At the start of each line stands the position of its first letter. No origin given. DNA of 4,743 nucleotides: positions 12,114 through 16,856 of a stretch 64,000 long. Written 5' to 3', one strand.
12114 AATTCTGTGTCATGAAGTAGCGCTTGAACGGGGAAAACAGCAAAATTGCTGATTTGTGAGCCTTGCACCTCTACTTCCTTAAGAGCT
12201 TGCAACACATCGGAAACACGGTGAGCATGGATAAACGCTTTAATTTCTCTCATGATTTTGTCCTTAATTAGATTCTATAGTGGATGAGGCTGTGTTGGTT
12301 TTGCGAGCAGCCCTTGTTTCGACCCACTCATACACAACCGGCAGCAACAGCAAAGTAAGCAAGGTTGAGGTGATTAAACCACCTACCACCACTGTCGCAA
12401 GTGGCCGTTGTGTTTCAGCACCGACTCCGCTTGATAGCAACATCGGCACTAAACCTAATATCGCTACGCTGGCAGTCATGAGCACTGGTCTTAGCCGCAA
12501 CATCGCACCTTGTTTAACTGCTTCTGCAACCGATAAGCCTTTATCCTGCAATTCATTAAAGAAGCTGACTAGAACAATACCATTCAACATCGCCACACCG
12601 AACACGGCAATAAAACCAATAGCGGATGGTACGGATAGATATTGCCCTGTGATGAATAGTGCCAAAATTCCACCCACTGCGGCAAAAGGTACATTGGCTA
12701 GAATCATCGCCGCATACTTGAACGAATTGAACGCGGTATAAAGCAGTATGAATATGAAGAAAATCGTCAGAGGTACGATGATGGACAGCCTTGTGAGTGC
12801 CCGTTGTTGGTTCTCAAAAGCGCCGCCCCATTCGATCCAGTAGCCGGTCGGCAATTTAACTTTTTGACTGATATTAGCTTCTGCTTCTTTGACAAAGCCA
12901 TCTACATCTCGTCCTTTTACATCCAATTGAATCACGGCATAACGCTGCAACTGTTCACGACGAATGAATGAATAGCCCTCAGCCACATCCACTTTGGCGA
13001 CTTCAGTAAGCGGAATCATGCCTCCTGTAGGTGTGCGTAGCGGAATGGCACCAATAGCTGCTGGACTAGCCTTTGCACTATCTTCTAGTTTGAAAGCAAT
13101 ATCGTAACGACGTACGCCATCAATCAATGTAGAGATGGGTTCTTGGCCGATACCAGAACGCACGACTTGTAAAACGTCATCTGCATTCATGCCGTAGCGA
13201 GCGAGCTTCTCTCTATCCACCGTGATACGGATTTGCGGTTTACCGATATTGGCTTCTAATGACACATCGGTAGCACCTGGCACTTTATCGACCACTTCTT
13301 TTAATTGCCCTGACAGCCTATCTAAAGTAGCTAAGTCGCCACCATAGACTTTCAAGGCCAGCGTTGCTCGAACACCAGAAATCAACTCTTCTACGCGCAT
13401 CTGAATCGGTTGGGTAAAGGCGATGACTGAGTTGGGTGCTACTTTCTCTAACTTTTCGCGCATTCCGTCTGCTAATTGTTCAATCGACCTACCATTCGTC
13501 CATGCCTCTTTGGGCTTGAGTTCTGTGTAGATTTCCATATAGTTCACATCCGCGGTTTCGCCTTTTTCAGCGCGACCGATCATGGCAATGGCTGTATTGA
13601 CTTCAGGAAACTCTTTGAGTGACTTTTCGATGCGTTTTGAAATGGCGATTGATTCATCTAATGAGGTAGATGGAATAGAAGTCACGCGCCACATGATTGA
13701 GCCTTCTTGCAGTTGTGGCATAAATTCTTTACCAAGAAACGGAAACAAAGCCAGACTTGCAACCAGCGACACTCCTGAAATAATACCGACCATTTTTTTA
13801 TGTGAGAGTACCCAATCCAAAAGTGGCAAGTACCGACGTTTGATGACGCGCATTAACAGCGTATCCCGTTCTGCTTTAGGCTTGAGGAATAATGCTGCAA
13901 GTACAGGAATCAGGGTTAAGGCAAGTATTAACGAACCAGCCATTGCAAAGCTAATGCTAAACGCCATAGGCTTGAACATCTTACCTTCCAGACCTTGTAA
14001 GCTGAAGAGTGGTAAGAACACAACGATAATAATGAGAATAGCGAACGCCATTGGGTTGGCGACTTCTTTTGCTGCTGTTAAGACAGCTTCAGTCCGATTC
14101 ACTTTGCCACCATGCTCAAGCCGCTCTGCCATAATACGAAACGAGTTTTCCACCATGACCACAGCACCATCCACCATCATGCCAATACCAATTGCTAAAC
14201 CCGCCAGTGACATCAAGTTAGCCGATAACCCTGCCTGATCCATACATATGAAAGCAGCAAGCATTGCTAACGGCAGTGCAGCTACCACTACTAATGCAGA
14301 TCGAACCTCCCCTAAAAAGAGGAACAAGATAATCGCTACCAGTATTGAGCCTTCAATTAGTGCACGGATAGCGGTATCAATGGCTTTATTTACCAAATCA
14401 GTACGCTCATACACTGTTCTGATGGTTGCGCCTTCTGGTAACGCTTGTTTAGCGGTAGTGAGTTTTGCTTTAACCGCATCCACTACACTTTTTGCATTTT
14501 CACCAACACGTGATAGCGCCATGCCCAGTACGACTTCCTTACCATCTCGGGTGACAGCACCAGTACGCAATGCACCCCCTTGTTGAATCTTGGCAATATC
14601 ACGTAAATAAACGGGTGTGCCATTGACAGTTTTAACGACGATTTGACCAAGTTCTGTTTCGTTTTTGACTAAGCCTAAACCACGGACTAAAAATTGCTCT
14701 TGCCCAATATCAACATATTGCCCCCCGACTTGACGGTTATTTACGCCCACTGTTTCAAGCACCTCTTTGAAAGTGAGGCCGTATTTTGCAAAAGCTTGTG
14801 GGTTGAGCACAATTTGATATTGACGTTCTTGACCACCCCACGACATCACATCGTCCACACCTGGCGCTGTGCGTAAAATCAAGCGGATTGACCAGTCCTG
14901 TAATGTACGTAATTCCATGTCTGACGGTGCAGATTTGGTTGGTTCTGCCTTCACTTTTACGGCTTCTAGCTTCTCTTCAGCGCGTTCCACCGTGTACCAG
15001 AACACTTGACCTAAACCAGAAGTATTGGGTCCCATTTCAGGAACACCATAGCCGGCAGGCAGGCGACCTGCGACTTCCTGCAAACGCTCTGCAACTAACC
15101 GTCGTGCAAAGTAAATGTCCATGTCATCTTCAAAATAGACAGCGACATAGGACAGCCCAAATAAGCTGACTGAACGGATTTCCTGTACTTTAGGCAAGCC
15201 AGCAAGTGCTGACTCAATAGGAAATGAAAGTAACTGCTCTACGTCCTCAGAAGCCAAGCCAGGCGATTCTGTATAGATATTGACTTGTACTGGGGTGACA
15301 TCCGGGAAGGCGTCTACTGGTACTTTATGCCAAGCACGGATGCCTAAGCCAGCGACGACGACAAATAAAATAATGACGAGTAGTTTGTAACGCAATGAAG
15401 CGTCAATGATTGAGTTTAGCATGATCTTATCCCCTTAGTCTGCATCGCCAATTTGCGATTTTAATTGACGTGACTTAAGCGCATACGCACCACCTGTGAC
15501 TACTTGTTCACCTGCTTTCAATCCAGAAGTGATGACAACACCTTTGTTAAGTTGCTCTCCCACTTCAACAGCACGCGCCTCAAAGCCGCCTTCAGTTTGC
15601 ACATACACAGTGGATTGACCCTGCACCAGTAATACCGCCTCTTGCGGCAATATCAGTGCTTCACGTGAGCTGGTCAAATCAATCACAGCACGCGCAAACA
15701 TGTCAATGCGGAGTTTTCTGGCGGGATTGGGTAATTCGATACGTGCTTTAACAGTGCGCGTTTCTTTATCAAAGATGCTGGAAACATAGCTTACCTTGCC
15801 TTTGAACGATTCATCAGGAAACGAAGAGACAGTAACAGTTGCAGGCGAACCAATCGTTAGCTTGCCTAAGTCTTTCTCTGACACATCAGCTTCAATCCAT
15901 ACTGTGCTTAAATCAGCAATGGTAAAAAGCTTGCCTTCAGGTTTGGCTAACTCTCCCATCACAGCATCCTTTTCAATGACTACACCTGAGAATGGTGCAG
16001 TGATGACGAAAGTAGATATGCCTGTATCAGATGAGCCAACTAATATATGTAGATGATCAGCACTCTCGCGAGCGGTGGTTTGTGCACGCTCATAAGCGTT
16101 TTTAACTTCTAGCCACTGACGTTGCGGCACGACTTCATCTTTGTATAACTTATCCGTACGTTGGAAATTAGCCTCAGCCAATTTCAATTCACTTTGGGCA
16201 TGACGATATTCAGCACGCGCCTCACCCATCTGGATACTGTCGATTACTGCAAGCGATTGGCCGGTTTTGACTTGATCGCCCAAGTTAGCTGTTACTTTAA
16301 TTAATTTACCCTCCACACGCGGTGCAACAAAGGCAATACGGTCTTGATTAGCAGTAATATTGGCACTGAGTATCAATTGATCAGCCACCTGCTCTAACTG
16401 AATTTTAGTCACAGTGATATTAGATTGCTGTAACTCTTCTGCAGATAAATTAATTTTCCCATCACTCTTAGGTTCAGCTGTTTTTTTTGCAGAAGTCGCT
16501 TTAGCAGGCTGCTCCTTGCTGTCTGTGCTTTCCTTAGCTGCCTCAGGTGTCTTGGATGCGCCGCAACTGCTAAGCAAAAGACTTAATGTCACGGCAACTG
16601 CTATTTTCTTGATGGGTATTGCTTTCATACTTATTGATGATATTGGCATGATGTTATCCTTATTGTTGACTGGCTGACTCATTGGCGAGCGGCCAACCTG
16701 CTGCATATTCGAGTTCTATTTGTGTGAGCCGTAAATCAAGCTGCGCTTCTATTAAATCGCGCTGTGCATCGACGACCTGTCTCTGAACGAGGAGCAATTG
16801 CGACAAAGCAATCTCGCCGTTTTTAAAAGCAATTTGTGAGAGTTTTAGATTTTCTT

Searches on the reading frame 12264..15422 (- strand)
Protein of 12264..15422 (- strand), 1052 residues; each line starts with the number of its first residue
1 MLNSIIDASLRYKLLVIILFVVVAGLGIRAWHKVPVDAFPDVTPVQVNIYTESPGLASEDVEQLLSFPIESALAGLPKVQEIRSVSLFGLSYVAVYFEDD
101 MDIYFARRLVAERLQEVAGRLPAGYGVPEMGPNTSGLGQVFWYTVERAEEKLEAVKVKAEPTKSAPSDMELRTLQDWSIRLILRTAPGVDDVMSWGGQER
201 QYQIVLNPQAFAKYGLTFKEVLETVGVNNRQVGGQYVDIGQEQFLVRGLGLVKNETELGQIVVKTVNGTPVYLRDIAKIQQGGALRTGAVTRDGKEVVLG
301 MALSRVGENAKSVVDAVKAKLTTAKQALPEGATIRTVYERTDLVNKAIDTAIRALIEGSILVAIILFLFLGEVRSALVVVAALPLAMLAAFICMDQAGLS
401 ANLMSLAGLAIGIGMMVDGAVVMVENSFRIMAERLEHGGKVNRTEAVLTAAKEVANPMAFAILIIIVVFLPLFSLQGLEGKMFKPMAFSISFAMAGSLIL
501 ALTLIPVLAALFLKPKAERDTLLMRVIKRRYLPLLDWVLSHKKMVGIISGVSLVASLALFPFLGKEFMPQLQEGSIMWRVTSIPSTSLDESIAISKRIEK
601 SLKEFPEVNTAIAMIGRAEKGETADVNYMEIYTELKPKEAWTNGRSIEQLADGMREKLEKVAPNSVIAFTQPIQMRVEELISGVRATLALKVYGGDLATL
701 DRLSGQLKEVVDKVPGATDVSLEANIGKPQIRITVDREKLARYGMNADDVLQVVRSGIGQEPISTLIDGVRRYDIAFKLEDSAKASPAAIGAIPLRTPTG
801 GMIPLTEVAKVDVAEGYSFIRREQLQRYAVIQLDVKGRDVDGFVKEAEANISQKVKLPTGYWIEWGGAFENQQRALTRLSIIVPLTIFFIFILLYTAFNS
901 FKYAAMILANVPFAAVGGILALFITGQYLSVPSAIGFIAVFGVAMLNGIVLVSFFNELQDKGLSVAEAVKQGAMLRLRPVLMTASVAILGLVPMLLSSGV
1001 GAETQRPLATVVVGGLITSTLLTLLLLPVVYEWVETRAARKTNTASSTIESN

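Call 18: search_protein_families(library=pfam, proteins=[window:12264-15422:-], max_evalue=0.0001)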
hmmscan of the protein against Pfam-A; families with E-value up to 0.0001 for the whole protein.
window:12264-15422:- (1052 aa): 1 family
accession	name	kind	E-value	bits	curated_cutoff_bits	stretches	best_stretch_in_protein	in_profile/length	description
PF00873.25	ACR_tran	-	7.3e-292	971.2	28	1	6-1034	2-1020/1021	AcrB/AcrD/AcrF family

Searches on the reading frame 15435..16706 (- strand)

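Call 18: search_protein_families(library=pfam, proteins=[window:15435-16706:-], max_evalue=0.0001)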
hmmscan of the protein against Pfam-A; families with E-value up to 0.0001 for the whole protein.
window:15435-16706:- (423 aa): 2 families
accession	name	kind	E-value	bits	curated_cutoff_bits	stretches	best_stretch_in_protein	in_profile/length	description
PF16576.10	HlyD_D23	-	7.1e-51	172.9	30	1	107-338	2-214/214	Barrel-sandwich domain of CusB or HlyD membrane-fusion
PF13437.12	HlyD_3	-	3.3e-22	79.7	22.2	1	234-331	1-102/106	HlyD family secretion protein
